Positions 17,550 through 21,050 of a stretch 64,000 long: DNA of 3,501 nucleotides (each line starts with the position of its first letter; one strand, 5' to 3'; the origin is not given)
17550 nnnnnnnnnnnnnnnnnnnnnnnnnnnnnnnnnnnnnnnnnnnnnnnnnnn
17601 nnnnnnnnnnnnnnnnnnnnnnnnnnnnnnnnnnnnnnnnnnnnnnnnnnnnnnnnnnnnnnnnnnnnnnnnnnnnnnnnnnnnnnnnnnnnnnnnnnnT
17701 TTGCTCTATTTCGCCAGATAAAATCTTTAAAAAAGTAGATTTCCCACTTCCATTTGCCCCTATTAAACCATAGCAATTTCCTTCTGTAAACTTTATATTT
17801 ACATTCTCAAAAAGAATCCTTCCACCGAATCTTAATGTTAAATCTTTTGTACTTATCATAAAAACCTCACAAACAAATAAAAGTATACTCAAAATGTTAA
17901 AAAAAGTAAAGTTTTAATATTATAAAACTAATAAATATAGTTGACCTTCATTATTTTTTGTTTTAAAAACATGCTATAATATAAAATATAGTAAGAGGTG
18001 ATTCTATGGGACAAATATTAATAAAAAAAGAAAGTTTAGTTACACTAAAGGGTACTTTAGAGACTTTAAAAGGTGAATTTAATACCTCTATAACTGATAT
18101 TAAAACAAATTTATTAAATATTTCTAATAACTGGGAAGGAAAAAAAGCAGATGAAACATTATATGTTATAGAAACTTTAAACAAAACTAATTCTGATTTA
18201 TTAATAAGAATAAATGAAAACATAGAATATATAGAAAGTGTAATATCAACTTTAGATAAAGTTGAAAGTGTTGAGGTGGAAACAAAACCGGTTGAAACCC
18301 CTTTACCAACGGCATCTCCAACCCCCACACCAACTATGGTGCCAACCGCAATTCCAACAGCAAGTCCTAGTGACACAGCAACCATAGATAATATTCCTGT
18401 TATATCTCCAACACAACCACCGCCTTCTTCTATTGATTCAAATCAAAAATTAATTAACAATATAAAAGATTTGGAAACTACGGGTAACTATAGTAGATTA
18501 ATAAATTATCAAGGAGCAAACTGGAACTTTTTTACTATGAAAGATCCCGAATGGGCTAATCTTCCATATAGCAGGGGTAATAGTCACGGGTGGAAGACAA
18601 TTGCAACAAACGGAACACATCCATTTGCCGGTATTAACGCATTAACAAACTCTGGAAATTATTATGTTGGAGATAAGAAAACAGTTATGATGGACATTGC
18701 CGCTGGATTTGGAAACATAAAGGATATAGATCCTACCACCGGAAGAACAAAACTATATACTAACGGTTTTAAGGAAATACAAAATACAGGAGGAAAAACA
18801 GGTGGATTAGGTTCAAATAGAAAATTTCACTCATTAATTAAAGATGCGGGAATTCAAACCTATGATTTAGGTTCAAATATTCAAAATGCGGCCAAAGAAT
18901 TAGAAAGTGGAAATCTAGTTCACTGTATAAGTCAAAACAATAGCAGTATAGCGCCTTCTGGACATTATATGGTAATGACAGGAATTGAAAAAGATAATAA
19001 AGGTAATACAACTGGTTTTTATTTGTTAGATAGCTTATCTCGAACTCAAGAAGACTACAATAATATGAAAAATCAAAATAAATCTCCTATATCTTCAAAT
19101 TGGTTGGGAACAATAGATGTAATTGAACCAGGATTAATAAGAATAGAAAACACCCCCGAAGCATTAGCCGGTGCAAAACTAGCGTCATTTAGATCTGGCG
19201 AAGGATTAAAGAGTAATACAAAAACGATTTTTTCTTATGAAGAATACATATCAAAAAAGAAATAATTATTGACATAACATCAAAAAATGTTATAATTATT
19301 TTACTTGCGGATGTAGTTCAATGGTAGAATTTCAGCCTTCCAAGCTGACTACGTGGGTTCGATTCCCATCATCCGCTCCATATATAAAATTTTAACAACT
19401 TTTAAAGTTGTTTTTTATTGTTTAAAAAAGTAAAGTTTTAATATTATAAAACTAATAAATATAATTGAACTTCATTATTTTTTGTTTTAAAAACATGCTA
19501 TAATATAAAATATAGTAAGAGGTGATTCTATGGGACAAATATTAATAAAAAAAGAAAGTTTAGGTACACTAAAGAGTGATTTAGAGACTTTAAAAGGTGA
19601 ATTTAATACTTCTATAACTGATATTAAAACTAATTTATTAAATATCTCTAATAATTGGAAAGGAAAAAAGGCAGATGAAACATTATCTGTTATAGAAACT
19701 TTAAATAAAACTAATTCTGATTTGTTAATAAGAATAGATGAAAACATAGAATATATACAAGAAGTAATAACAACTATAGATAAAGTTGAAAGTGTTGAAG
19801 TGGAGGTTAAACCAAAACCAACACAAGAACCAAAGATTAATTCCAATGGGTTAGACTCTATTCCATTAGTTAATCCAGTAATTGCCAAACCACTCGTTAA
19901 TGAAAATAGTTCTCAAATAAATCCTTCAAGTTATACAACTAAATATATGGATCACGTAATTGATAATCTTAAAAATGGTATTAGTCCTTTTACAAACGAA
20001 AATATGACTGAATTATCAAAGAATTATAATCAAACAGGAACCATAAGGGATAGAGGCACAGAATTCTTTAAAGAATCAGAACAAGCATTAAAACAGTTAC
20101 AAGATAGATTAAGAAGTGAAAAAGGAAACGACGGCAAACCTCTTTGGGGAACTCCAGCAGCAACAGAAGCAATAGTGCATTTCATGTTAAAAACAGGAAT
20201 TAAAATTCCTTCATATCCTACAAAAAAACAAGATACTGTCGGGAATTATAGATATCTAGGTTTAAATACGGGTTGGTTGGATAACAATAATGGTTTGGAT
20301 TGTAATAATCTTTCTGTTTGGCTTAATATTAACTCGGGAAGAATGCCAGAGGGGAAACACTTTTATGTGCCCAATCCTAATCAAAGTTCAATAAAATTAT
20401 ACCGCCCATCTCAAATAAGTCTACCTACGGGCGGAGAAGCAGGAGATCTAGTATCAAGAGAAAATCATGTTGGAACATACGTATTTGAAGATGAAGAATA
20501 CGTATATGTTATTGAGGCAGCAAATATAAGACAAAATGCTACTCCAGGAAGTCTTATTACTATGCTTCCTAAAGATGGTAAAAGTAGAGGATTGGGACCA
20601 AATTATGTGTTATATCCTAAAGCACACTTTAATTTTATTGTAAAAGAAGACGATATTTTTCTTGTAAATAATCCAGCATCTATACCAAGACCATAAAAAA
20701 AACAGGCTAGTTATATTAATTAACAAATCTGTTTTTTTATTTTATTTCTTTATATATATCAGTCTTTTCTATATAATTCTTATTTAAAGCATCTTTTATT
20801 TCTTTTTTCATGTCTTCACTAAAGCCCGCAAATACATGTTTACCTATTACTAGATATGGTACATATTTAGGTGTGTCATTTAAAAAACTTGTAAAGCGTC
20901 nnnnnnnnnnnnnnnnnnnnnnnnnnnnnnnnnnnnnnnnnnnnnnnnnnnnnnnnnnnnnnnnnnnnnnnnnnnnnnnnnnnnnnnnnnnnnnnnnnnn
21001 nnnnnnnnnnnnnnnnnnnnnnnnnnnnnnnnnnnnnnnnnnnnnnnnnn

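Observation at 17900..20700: Recent tandem duplication of a WXG-domain fusion gene flanking tRNA-Gly, with C-terminal domain swap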

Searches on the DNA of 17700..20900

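Call 97: search_rna_families(source=window, start=17700, end=20900, threshold=gathering)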
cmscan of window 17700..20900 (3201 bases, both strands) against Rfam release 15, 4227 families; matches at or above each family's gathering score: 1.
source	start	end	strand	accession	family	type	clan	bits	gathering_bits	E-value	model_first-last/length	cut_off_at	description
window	19307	19377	+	RF00005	tRNA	Gene; tRNA;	CL00001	71.7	29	5.2e-15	1-71/71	no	tRNA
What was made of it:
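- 19307..19380 (+): tRNA-Gly (anticodon tcc). It is followed by an AT-rich hairpin and T-run at about 19394-19420. Rfam RF00005, 71.7 bits (call 97).
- Tried and rejected: A structured RNA in the region: only the tRNA (call 97).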

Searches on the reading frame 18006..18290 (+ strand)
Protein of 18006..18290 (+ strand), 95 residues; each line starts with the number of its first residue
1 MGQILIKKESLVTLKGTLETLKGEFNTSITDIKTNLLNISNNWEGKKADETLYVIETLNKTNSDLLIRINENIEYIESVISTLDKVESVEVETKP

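Call 22: find_homologous_proteins(query=A4, max_evalue=0.01)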
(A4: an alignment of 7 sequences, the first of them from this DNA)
Query A4 (7 sequences) (95 aa, profile of the alignment): 1 proteins with E <= 0.01 among 1509 candidates.
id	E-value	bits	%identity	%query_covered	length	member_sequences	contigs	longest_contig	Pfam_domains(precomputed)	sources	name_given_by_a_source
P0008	4.6e-29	118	77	99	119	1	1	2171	-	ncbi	-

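Call 38: search_protein_representatives(alignment_id=A4)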
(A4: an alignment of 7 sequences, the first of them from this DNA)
Query: 7 sequences, 93 profile positions. Proteins with E-value up to 0.001 (for the whole library): 42; up to 1e-10: 21; up to 1e-30: 2. The best 42 are listed.
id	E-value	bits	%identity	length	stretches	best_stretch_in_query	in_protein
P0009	5.2e-33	128.8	-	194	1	1-93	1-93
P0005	7.9e-32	125.0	-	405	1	1-93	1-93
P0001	6.5e-29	115.7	-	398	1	1-93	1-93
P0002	3.8e-28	113.2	-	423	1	1-93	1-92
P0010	1.6e-25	104.8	-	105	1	1-93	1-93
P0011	3.3e-25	103.8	-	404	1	2-92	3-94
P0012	2.8e-21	91.2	-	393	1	1-93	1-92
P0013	5.4e-19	83.9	-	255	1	1-93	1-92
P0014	2.2e-18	81.9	-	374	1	1-91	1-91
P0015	6.6e-18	80.4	-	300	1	1-91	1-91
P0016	6.0e-16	74.1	-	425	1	1-93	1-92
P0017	5.0e-15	71.2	-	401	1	1-92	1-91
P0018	1.1e-14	70.1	-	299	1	1-91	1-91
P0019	4.3e-14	68.2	-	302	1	1-92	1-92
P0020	3.9e-13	65.1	-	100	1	1-92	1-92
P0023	7.6e-12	61.0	-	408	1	1-91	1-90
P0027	3.4e-09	52.5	-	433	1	1-87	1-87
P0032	3.8e-07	45.9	-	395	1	1-92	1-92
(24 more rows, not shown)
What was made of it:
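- About 27 are fusions with the module always at residues 1-92, and a tail consists of roughly 100-aa proteins (call 38).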

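Call 49: find_related_loci(query=A9, collection=genome_contigs, flank=8000)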
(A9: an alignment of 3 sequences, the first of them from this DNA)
Query A9 (95 aa) in genome_contigs; peptide patterns used: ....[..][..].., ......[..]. (x = any residue, [..] = any of these).
209 stretches matched a pattern, but none encodes a relative of the query by tblastn (E <= 1e-3).

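Call 63: search_protein_families(library=pfam, proteins=[P0012, P0023, P0027, P0032], max_evalue=1)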
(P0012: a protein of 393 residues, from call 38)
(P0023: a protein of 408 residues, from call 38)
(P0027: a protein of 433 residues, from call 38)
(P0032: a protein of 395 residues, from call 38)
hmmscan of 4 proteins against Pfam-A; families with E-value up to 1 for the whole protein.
P0012 (393 aa): 2 families
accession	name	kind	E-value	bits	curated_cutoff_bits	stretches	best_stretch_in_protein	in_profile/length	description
PF06013.18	WXG100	-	0.00072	20.2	27.3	1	10-83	9-82/86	Proteins of 100 residues with WXG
PF21696.3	TECR_N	-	0.13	12.7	27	1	23-70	21-67/77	TECR, ubiquitin-like domain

P0023 (408 aa): 4 families
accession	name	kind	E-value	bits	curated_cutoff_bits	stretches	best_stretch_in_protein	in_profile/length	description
PF06013.18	WXG100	-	0.03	15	27.3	1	8-82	7-81/86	Proteins of 100 residues with WXG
PF16264.11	SatD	-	0.096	12.7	29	1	12-87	121-196/211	SatD family (SatD)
PF10635.14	DisA-linker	-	0.27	11.5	25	1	9-81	55-129/142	DisA bacterial checkpoint controller linker region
PF10146.14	zf-C4H2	-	0.44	11.5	34.5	1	11-123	65-177/240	Zinc finger-containing protein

P0027 (433 aa): 1 family
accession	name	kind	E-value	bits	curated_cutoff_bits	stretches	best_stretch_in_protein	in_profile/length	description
PF00877.26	NLPC_P60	-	0.029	14.8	23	1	280-356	7-76/105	NlpC/P60 family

P0032 (395 aa): 6 families
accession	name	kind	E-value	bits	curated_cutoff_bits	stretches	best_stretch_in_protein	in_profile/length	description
PF06013.18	WXG100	-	0.01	16.6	27.3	1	4-85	2-83/86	Proteins of 100 residues with WXG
PF21718.4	KH_DTX3L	-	0.012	15.8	27.4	1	19-87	58-126/128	DTX3L, KH-like domain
PF05257.22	CHAP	-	0.015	16.2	26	1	228-303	4-75/81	CHAP domain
PF12138.14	Spherulin4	-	0.051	13.5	30.2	1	70-180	111-209/239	Spherulation-specific family 4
PF13688.12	Reprolysin_5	-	0.26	11.9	27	1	114-206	16-106/196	Metallo-peptidase family M12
PF05687.18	BES1_N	-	0.37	11.6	25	1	125-174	85-125/149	BES1/BZR1 plant transcription factor, N-terminal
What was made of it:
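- On NlpC/P60 superfamily (PF00877 / CHAP PF05257), copy B: Homolog P0027 hits NLPC_P60 at 14.8 bits against 23, and P0032 hits CHAP at 16.2 bits against 26 (call 63).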

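Call 72: find_related_loci(query=A9, collection=metagenome_contigs, flank=6000)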
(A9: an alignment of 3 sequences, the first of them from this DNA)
Query A9 (95 aa) in metagenome_contigs; peptide patterns used: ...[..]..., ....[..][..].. (x = any residue, [..] = any of these).
600 stretches matched a pattern (row limit reached: there are more); 1 encode a relative of the query (tblastn E <= 1e-3); 1 distinct loci.
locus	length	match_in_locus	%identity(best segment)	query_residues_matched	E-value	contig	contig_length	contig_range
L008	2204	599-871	40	3-92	2e-14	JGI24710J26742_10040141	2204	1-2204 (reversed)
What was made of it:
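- Tried and rejected: The metagenome scan found only one locus, L008 (call 72).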

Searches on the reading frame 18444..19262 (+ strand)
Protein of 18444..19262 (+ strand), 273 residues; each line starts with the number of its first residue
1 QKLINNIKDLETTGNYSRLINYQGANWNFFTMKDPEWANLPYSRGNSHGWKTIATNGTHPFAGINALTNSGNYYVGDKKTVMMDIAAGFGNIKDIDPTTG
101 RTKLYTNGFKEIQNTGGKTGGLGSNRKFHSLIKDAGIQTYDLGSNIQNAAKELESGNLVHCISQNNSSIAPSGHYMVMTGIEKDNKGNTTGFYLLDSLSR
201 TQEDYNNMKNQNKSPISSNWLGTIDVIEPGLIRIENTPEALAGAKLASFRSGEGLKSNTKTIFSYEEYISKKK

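Call 53: search_solved_structures(query=A10, max_evalue=10, show_alignments=4)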
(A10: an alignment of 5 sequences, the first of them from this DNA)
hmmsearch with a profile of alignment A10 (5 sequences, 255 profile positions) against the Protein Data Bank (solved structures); distinct sequences matched with E-value up to 10: 0.

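Call 68: find_related_loci(query=A10, collection=genome_contigs, flank=8000)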
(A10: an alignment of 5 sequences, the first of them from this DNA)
Query A10 (273 aa) in genome_contigs; peptide patterns used: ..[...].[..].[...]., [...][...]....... (x = any residue, [..] = any of these).
29 stretches matched a pattern; 3 encode a relative of the query (tblastn E <= 1e-3); 3 distinct loci.
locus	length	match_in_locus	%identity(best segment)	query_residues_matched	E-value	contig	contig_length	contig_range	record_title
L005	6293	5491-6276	62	6-268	1e-109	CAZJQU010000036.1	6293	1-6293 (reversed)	MAG TPA_asm: uncultured Muribaculaceae bacterium isolate binchicken_co39_495 genome assembly, contig: NODE_26844_length_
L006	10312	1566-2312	45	5-271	1e-69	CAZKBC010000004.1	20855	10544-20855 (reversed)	MAG TPA_asm: uncultured Muribaculaceae bacterium isolate SRP294416_co3_734 genome assembly, contig: NODE_3871_length_208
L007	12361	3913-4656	43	5-269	3e-63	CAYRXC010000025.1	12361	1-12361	MAG TPA_asm: uncultured Muribaculaceae bacterium isolate SRP192927_co6_76 genome assembly, contig: NODE_12689_length_123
